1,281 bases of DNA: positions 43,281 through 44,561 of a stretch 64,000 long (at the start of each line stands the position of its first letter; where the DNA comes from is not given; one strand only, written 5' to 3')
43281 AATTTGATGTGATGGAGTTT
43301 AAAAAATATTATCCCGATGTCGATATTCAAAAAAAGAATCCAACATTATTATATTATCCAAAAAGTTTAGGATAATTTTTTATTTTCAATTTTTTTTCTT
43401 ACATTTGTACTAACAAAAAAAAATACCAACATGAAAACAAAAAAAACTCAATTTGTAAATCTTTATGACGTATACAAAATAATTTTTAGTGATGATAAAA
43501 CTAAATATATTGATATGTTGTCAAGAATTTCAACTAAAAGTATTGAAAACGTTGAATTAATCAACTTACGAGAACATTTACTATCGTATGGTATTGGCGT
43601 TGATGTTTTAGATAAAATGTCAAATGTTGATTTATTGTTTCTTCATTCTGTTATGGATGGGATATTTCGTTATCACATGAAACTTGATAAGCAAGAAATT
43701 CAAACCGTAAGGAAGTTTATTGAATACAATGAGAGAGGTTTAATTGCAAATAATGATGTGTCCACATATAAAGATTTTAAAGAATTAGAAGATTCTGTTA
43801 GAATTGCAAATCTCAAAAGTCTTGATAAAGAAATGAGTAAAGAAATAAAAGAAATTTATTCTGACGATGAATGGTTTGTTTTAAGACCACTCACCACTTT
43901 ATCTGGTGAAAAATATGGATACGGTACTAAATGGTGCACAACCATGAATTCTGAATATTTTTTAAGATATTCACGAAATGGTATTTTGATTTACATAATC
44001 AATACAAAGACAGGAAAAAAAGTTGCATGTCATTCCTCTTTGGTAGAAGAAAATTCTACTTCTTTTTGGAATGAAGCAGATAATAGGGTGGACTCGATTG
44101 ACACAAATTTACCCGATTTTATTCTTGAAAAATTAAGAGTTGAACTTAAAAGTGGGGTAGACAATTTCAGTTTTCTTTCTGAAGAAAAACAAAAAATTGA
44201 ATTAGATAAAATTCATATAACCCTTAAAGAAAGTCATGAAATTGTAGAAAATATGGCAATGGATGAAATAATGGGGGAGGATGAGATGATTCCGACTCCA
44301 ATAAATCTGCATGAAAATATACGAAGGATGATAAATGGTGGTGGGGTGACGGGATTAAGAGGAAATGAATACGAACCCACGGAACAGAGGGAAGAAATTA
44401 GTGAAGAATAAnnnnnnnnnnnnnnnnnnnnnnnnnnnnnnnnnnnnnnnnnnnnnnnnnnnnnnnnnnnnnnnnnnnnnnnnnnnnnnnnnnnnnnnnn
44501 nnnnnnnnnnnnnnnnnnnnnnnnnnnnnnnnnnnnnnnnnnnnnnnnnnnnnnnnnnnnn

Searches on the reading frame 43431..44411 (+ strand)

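Call 3: search_protein_families(library=pfam, proteins=[window:43431-44411:+], max_evalue=0.01)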
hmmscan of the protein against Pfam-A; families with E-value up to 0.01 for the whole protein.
window:43431-44411:+ (326 aa): 0 families

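Call 44: search_protein_families(library=phrogs, proteins=[window:43431-44411:+], max_evalue=0.001)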
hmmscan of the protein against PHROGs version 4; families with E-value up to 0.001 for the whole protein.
window:43431-44411:+ (326 aa): 2 families
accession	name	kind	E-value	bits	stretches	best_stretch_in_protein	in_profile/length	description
phrog_17056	-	unknown function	2.7e-09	37.9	1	115-238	97-225/420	-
phrog_28193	-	unknown function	1e-06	28.9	1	144-222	111-193/681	-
